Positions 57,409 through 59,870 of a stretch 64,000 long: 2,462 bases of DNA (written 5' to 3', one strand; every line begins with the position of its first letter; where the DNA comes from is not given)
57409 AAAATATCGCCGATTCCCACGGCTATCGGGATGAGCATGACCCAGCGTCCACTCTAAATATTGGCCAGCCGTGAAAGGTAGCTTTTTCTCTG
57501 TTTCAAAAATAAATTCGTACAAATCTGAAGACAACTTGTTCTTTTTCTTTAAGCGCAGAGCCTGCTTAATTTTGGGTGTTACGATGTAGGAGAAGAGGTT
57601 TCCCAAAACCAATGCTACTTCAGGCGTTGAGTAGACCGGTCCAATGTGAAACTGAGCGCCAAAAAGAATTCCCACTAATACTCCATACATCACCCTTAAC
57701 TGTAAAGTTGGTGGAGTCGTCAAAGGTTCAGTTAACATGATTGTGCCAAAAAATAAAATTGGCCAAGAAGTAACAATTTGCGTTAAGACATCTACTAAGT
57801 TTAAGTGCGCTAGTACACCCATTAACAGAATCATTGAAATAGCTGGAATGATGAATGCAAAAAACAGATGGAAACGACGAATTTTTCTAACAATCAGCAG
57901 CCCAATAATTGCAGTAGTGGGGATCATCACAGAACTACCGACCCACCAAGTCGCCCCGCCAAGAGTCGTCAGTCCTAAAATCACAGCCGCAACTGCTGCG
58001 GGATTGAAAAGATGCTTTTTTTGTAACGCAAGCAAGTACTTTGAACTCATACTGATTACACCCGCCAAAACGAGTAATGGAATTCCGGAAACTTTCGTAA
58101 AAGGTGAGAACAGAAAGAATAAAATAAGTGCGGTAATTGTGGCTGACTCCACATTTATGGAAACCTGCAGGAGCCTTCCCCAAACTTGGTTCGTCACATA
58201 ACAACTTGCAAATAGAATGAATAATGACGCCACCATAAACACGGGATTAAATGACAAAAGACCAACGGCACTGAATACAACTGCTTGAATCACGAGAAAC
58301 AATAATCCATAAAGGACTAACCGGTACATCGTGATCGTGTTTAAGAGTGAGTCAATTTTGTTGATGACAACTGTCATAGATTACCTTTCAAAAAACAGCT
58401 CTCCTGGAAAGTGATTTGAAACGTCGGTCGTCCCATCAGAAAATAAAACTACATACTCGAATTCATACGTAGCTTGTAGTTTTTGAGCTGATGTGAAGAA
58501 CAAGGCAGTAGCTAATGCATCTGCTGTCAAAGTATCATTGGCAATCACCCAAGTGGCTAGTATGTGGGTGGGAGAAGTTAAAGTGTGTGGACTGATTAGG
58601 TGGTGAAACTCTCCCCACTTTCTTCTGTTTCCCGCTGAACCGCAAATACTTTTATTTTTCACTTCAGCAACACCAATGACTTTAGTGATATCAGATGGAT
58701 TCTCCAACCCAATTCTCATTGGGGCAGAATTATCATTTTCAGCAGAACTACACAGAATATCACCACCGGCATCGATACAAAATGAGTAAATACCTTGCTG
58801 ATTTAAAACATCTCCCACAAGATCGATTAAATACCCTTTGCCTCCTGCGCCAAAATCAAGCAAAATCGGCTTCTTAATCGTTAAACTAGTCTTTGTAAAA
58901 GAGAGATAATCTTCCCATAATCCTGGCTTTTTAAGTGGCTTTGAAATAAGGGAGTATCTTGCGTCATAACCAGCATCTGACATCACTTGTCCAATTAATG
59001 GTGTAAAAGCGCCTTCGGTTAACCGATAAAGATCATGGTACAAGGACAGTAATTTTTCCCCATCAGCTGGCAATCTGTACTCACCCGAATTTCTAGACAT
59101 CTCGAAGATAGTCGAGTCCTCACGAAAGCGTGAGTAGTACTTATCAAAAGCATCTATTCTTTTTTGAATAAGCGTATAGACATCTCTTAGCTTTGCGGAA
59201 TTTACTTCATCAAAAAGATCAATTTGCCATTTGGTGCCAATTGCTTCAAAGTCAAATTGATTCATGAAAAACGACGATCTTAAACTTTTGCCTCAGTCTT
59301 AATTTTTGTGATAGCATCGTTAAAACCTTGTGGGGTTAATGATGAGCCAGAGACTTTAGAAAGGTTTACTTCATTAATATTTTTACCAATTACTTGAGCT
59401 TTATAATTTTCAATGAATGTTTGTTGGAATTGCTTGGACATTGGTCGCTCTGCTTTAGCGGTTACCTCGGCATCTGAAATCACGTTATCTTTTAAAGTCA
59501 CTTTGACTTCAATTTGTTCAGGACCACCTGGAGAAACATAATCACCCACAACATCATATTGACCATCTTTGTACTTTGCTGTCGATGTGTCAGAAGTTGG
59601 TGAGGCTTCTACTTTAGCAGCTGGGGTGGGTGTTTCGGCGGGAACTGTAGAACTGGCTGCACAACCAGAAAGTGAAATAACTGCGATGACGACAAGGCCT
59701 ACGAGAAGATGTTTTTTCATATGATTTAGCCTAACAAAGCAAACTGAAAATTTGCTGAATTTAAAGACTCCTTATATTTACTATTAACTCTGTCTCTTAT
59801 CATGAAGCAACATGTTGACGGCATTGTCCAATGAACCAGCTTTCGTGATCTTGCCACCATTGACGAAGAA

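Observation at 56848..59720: ApbE, FMN-binding lipoprotein and a membrane-FNR fusion: a candidate extracytosolic flavin-based electron-transfer module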

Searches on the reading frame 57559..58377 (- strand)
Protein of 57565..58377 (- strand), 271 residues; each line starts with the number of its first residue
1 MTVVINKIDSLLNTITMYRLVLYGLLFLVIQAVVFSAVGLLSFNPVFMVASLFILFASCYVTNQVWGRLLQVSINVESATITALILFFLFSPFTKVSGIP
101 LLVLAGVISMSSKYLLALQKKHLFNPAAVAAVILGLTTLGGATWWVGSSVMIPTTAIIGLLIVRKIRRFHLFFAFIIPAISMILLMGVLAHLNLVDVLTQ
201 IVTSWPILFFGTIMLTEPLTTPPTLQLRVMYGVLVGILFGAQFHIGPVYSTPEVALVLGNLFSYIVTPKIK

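Call 14: search_solved_structures(query=A2, max_evalue=1, show_alignments=3)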
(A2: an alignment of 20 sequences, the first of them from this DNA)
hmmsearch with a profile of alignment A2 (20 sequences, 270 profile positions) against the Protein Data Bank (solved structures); distinct sequences matched with E-value up to 1: 1.
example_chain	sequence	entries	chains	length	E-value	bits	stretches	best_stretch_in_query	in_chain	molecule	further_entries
8ahx_D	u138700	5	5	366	0.0036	19.9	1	153-257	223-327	Ion-translocating oxidoreductase complex subunit D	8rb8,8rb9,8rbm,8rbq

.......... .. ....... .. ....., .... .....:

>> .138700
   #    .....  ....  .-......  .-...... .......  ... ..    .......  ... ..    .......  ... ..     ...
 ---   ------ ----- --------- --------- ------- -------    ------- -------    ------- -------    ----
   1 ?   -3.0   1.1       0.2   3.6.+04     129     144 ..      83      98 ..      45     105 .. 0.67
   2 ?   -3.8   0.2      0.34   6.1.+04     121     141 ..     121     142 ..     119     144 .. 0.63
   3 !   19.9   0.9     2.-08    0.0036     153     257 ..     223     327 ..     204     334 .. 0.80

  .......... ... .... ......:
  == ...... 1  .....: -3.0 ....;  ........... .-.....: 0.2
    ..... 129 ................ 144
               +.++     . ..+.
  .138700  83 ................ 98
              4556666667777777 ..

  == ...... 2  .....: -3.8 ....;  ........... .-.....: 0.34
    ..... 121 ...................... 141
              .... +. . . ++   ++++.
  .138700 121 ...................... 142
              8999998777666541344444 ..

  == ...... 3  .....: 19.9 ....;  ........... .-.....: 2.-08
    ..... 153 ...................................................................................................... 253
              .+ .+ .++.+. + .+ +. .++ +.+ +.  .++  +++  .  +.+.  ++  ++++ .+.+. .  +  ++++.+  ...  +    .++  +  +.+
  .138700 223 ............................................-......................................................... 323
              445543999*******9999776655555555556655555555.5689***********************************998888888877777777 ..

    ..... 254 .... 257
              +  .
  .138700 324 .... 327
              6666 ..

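Call 16: search_protein_families(library=pfam, alignment_id=A2, max_evalue=1)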
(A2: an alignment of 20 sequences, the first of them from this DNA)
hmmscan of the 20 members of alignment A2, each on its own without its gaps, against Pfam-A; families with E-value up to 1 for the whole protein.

A. member 1, seq(273 aa): 0 families

B. families by the number of members that match (of 20 scanned): 7 families
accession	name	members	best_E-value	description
PF03116.20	NQR2_RnfD_RnfE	17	1.3e-12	NQR2, RnfD, RnfE family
PF19529.4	DUF6057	1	0.041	Family of unknown function (DUF6057)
PF23408.1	TMEM126_like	1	0.06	TMEM126-like protein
PF15982.10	TMEM135_C_rich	1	0.061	N-terminal cysteine-rich region of Transmembrane protein 135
PF02308.21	MgtC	1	0.074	MgtC family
PF00798.23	Arena_glycoprot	1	0.53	Arenavirus glycoprotein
PF20664.2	DUF6814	1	0.89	Family of unknown function (DUF6814)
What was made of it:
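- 57568..58377 (-): N-terminal RnfD/NqrB-like polytopic membrane domain (aa 1-270) of the fusion protein, lacking the flavinylated-Thr loop. 17 of 20 homologues hit PF03116 (call 16).
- The window protein itself gives no PF03116 hit even at E<=1 (call 16), so its assignment rests on transitive homology and fold.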

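Call 27: predict_structure(alignment_id=A2)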
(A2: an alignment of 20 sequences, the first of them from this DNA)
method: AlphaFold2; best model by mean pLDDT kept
length: 273 residues; sequences in the alignment: 20
mean_pLDDT: 85.5   pTM: 0.84
mean pLDDT of the five models: 85.5, 85.5, 85.2, 84.7, 83.8
residues with pLDDT >= 90: 109; 70-90: 133; 50-70: 26; < 50: 5
segments of 3 or more residues with pLDDT < 50: 270-273
pLDDT, mean of each block of 10 residues (from residue 1): 83 89 95 94 93 97 92 87 93 89 93 77 81 78 78 91 91 93 89 84 76 84 88 91 59 85 74 42
secondary structure, 60 per line:
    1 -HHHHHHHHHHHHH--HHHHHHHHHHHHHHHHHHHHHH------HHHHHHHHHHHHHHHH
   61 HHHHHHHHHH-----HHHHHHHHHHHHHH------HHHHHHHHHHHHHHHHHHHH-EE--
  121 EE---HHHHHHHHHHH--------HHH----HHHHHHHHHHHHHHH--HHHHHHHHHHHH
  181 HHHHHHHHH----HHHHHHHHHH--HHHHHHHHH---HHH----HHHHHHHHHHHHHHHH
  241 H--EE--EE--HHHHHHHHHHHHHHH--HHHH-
elements in order: H2-14 H17-38 H45-70 H76-89 H96-115 H126-136 H152-166 H169-189 H194-203 H206-214 H225-241 H252-266 H269-272

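Call 29: fold_search(model_id=the predicted structure, library=pdb)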
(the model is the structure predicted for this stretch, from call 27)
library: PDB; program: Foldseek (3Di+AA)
matches with E <= 10: 160; with E <= 0.001: 13
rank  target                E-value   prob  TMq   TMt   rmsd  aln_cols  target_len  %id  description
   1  9eri_D                6.3e-06  1.00  0.66  0.58   5.5       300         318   14  Cryo-EM structure of sodium pumping Rnf complex from Acetobacterium woodii bound to NADH (released 2025-03-05)
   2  8rbq_D                1.3e-05  1.00  0.68  0.61   5.2       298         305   17  Cryo-EM structure of the NADH:ferredoxin oxidoreductase RNF from Azotobacter vinelandii, dithionite reduced (released 2024-06-26)
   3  8ahx_D                8.7e-05  1.00  0.65  0.52   6.2       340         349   14  Cryo-EM structure of the nitrogen-fixation associated NADH:ferredoxin oxidoreductase RNF from Azotobacter vinelandii (released 2023-11-01)
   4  7xk3_B                1.1e-04  1.00  0.60  0.44   5.9       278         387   14  Cryo-EM structure of Na+-pumping NADH-ubiquinone oxidoreductase from Vibrio cholerae, state 1 (released 2022-07-20)
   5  7xk6_B                1.2e-04  1.00  0.60  0.41   6.2       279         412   15  Cryo-EM structure of Na+-pumping NADH-ubiquinone oxidoreductase from Vibrio cholerae, with aurachin D-42 (released 2022-07-20)
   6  9uuu_B                1.7e-04  1.00  0.59  0.44   6.2       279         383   15  Cryo-EM structure of Na+-translocating NADH-ubiquinone oxidoreductase from Vibrio cholerae reduced by NADH (released 2025-06-25)
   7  9lrr_B                1.7e-04  1.00  0.58  0.40   6.3       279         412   15  Cryo-EM structure of Na+-translocating NADH-ubiquinone oxidoreductase NqrB-G141A mutant from Vibrio cholerae with boun (released 2025-04-23)
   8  8ad0_B                2.3e-04  1.00  0.58  0.42   5.9       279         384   14  X-ray structure of Na+-NQR from Vibrio cholerae in different conformation at 3.1 A (released 2023-07-12)
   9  9ud3_B                2.3e-04  1.00  0.59  0.43   6.6       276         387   14  Cryo-EM structure of Na+-translocating NADH-ubiquinone oxidoreductase NqrB-T236Y mutant from Vibrio cholerae (released 2025-06-25)
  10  7zc6_D                2.3e-04  1.00  0.62  0.57   6.1       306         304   15  Na+ - translocating ferredoxin: NAD+ reductase (Rnf) of C. tetanomorphum (released 2022-09-28)
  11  8a1x_B                3.6e-04  1.00  0.58  0.42   6.3       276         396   14  Sodium pumping NADH-quinone oxidoreductase with inhibitor DQA (released 2023-06-14)
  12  8acw_B                5.1e-04  1.00  0.57  0.42   6.0       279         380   15  X-ray structure of Na+-NQR from Vibrio cholerae at 3.4 A resolution (released 2023-07-12)
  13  8evu_B                8.4e-04  1.00  0.57  0.40   6.2       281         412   14  Cryo EM structure of Vibrio cholerae NQR (released 2022-11-16)
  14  8a1v_B                1.8e-03  1.00  0.59  0.42   6.1       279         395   15  Sodium pumping NADH-quinone oxidoreductase with substrate Q2 (released 2023-06-14)
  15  8a1t_B                2.9e-03  1.00  0.59  0.42   6.2       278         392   15  Sodium pumping NADH-quinone oxidoreductase (released 2023-06-14)
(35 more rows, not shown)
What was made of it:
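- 57568..58377 (-): The AF2 model has pLDDT 85.5, and its top 15 Foldseek hits are all RnfD or NqrB chains (calls 27, 29).
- On Ferric reductase / NOX / MsrQ-like (PF01794): The fold is RnfD/NqrB (call 29).
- Closest known: RnfD-RnfG-RnfC branch of RNF, and NqrB-NqrC of Na+-NQR. Same: The RnfD/NqrB fold, with TM-scores of 0.57-0.68 normalised to the query (call 29).
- The domain has the RnfD/NqrB fold, whose next-best structural relatives are urea and Rh/ammonium channels (call 29).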

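Call 57: search_protein_representatives(protein=window:57565-58377:-)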
Query: 271 residues. Proteins with E-value up to 0.001 (for the whole library): 1285; up to 1e-10: 739; up to 1e-30: 379. The best 150 are listed.
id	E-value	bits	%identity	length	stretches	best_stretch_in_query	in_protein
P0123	6.3e-77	275.3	49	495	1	4-270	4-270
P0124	5.8e-76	272.1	49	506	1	7-269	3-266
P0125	1.8e-74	267.2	50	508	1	6-269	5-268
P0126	7.8e-71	255.3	49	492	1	5-270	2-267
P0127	1.3e-70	254.6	49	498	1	1-269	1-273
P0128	1.4e-69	251.2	47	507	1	6-269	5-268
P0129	6.7e-69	249.0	47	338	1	4-270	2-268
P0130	2.9e-68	246.9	48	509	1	8-269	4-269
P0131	2.0e-67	244.1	44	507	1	5-270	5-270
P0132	2.1e-67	244.1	45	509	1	4-269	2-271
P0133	2.8e-66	240.4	45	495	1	6-268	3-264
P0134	6.6e-66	239.2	46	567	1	2-270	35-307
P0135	2.6e-65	237.2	47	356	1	6-270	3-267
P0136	4.2e-65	236.5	47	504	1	7-270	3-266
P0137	1.6e-64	234.6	51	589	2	4-189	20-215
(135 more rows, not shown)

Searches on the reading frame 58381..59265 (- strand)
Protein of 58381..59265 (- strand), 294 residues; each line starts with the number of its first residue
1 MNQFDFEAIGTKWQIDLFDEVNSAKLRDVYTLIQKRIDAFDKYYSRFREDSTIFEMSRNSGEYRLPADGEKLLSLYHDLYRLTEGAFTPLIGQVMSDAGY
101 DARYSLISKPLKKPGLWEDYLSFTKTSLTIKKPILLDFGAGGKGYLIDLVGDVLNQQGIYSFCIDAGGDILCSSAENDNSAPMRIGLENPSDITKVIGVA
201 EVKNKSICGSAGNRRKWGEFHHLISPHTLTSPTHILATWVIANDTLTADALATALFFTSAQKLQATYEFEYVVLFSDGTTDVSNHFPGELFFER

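Call 3: search_protein_families(library=pfam, proteins=[window:58381-59265:-], max_evalue=0.01)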
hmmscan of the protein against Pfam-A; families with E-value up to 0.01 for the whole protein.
window:58381-59265:- (294 aa): 1 family
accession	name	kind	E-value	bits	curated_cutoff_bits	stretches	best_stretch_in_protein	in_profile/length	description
PF02424.20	ApbE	-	1.1e-41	143.5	25.6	1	10-268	2-256/266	ApbE family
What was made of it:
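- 58381..59265 (-): ApbE-type FAD:protein FMN transferase (294 aa) with no signal peptide or lipobox. Pfam PF02424, E 1.1e-41 (call 3).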

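Call 4: search_protein_families(library=ncbifam, proteins=[window:58381-59265:-], max_evalue=0.01)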
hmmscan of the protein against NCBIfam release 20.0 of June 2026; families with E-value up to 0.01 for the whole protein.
window:58381-59265:- (294 aa): 1 family
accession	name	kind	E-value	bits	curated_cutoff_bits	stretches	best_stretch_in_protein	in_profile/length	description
NF007774.0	PRK10461.1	equivalog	4.4e-14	52.1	498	1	135-266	180-316/351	FAD:protein FMN transferase ApbE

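Call 49: search_solved_structures(query=window:58381-59265:-, max_evalue=0.001, show_alignments=2)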
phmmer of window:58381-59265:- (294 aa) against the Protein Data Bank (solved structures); distinct sequences matched with E-value up to 0.001: 13.
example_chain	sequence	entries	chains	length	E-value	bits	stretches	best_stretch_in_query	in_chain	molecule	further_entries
6nxi_A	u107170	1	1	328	3.4e-14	56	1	8-272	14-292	FAD:protein FMN transferase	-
6nxj_A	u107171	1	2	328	6.3e-13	51.9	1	8-272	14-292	FAD:protein FMN transferase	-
3pnd_A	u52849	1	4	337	1.6e-12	50.5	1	7-275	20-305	Thiamine biosynthesis lipoprotein ApbE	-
4xgw_A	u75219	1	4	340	8.6e-12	48.1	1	7-268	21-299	FAD:protein FMN transferase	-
2o18_A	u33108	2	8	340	3.1e-11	46.3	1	7-268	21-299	Thiamine biosynthesis lipoprotein apbE | FAD:protein FMN transferase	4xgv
5mgy_H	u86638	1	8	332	4.6e-11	45.7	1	118-268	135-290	FAD:protein FMN transferase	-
1vrm_A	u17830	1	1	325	1.2e-10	44.3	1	51-260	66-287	hypothetical protein TM1553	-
4xgx_A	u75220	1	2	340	2.1e-10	43.6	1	7-268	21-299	FAD:protein FMN transferase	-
4xdt_A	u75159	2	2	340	5.6e-09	38.9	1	22-265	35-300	FAD:protein FMN transferase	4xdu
4ifu_A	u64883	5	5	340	3.9e-08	36.1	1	22-265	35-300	FAD:protein FMN transferase | Thiamine biosynthesis lipoprotein ApbE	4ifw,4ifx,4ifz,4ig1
7mgt_A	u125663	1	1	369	1.8e-07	34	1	24-265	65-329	FAD:protein FMN transferase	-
4xdr_A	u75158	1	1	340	5e-07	32.5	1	22-265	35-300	FAD:protein FMN transferase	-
7esa_A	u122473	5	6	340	1.7e-06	30.7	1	130-258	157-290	FAD:protein FMN transferase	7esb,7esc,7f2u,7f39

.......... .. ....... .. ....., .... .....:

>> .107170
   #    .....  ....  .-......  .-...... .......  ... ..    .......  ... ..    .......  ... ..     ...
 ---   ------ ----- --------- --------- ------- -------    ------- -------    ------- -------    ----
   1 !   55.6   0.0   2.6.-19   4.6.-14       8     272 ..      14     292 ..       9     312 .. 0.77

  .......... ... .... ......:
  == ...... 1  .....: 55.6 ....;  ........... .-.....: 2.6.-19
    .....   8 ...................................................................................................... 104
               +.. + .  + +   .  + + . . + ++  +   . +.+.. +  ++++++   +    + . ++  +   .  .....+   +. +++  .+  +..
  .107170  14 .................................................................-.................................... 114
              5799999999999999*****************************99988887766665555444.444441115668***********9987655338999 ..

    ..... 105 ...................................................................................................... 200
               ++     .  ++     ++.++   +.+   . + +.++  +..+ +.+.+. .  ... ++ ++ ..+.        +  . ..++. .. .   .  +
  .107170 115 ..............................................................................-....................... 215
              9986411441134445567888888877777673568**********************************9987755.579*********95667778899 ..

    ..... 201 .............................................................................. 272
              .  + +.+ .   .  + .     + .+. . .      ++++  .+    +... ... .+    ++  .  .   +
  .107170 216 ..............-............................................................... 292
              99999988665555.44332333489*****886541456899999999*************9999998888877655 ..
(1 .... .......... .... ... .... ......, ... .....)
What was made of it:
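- On ApbE FAD:protein FMN transferase (PF02424): Residues align to V. cholerae ApbE 6nxi, with His222 at the position mutated in 6nxj, TADALAT aligned to TADGLAT and GKGY aligned to AKGW (call 49).
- The ApbE catalytic His and its Mg and FAD motifs are intact (call 49).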

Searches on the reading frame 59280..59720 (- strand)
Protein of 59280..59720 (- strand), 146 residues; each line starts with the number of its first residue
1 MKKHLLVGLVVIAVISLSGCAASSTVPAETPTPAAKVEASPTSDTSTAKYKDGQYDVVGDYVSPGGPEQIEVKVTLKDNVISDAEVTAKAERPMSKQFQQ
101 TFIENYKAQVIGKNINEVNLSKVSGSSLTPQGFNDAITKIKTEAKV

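Call 3: search_protein_families(library=pfam, proteins=[window:59280-59720:-], max_evalue=0.01)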
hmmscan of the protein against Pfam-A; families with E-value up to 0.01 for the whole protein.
window:59280-59720:- (146 aa): 2 families
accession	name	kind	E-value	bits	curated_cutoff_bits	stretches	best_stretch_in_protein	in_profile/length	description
PF04205.19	FMN_bind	-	4.7e-05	24.4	22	1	69-139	5-74/77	FMN-binding domain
PF17531.7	O_Spanin_T7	-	0.004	17.5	25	1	5-30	10-34/59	Spanin, outer lipoprotein subunit T7-like virus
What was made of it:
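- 59280..59720 (-): RnfG/NqrC-like FMN_bind lipoprotein (146 aa), the predicted extracytosolic carrier of covalent FMN. Pfam PF04205 scores 24.4 bits, above the 22-bit cutoff (call 3).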

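Call 4: search_protein_families(library=ncbifam, proteins=[window:59280-59720:-], max_evalue=0.01)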
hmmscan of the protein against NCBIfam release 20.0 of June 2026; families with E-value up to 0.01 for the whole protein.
window:59280-59720:- (146 aa): 2 families
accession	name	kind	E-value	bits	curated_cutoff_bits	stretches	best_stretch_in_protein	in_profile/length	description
NF050142.1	PG1828_fam_lipo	equivalog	0.0013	19.4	50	1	1-48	1-53/59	PG1828 family lipoprotein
NF033636.1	acid_shock_Asr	equivalog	0.0059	17.4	50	0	1-52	1-51/119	acid resistance repetitive basic protein Asr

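Call 50: search_solved_structures(query=window:59280-59720:-, max_evalue=1, show_alignments=3)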
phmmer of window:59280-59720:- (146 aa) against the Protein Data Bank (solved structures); distinct sequences matched with E-value up to 1: 0.
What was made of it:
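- On FMN_bind (PF04205), RnfG/NqrC-like ApbE substrate: No sequence match to any PDB chain (call 50), and the fold was not modelled.
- Tried and rejected: A sequence search of PDB with the FMN_bind protein gave no hit at E<=1 (call 50).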
